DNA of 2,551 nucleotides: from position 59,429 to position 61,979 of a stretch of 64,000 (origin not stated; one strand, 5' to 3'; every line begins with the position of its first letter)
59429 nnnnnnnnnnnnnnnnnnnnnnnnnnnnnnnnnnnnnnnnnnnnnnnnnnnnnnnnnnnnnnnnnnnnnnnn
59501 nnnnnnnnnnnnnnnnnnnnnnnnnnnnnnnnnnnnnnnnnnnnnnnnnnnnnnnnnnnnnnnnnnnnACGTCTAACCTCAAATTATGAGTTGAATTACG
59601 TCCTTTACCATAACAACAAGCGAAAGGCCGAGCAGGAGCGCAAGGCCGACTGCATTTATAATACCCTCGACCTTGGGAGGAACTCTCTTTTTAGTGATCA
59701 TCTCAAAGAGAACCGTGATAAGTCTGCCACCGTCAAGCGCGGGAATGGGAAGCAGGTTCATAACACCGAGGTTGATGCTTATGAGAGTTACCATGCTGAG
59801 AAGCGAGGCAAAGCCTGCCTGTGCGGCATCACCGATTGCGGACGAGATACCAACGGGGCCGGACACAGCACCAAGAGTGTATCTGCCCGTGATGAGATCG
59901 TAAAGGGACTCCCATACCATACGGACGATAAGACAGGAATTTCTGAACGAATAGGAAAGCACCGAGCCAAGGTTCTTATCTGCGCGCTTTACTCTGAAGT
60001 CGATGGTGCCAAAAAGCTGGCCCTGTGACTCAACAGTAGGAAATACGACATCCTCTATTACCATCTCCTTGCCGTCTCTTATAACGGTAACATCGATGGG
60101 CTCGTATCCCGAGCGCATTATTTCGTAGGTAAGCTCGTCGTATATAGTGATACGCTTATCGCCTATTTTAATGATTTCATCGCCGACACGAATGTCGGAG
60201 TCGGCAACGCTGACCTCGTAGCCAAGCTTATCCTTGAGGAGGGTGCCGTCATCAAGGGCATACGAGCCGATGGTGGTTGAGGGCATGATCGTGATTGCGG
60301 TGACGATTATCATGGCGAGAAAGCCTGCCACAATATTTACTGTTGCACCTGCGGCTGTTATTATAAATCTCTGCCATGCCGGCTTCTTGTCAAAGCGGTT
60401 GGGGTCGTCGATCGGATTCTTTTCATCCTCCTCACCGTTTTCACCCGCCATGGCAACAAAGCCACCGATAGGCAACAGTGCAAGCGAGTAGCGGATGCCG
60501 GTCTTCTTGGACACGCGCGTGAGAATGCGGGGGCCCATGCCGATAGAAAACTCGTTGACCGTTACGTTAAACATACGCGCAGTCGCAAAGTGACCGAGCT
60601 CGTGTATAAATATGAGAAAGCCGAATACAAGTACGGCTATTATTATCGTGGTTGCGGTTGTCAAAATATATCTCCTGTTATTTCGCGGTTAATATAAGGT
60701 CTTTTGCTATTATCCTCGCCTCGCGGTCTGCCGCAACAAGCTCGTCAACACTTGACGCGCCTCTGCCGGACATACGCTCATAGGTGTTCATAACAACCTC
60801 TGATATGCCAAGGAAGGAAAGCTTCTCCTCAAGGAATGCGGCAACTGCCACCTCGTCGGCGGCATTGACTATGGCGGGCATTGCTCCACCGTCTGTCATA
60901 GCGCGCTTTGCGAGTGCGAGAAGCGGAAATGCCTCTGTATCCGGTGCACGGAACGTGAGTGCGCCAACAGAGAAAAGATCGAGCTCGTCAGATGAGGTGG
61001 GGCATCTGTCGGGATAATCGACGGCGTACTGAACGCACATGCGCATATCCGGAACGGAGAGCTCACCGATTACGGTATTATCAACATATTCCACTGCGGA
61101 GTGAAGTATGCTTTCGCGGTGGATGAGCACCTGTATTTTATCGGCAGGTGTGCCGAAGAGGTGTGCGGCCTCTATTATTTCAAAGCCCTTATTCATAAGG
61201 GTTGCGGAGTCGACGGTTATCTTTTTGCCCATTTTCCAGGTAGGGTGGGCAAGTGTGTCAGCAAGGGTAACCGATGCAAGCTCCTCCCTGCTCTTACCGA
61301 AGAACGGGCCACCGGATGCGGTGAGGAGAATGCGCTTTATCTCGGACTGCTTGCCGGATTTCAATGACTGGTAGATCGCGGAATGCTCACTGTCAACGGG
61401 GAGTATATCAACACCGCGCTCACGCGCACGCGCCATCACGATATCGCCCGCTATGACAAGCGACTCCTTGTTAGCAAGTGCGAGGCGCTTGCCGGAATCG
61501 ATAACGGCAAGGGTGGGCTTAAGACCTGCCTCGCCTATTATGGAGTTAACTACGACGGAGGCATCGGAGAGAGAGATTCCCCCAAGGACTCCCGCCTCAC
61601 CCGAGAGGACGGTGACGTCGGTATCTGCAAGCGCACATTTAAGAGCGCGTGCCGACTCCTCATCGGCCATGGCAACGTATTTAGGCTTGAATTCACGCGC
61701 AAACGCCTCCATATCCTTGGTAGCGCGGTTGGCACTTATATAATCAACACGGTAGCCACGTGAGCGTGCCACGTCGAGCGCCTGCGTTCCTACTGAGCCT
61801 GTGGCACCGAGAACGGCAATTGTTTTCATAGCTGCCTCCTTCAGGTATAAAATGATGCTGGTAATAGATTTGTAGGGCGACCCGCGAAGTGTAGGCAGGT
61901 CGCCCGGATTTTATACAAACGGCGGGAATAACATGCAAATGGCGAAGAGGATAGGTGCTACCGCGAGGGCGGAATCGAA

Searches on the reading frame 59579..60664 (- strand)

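Call 24: search_protein_families(library=pfam, proteins=[window:59579-60664:-], max_evalue=0.0001)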
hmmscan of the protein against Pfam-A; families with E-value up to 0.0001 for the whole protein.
window:59579-60664:- (361 aa): 1 family
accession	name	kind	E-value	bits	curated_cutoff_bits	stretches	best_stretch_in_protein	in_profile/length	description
PF02163.28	Peptidase_M50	-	2.3e-61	207.4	27.2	1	10-346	2-220/221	Peptidase family M50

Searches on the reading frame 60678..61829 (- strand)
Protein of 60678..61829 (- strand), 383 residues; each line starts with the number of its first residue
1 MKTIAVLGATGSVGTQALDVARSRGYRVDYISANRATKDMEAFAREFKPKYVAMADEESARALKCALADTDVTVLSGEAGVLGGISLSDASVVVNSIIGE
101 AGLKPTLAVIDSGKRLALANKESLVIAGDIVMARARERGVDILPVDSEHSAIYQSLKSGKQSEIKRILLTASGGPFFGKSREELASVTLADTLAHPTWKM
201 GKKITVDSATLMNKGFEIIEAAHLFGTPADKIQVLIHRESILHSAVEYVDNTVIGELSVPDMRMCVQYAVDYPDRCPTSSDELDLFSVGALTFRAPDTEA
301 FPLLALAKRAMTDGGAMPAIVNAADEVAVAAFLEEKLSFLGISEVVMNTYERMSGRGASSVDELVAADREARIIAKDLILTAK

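Call 24: search_protein_families(library=pfam, proteins=[window:60678-61829:-], max_evalue=0.0001)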
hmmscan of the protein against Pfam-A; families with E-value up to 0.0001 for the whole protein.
window:60678-61829:- (383 aa): 3 families
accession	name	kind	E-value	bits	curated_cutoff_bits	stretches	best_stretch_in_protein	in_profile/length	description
PF08436.17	DXP_redisom_C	-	3.6e-39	133.2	26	1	142-225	1-84/84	1-deoxy-D-xylulose 5-phosphate reductoisomerase C-terminal domain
PF13288.12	DXPR_C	-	3.1e-36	124.6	27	1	257-372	1-113/115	DXP reductoisomerase C-terminal domain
PF02670.22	DXP_reductoisom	-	7.4e-36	124.1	21.7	1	4-128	1-129/129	1-deoxy-D-xylulose 5-phosphate reductoisomerase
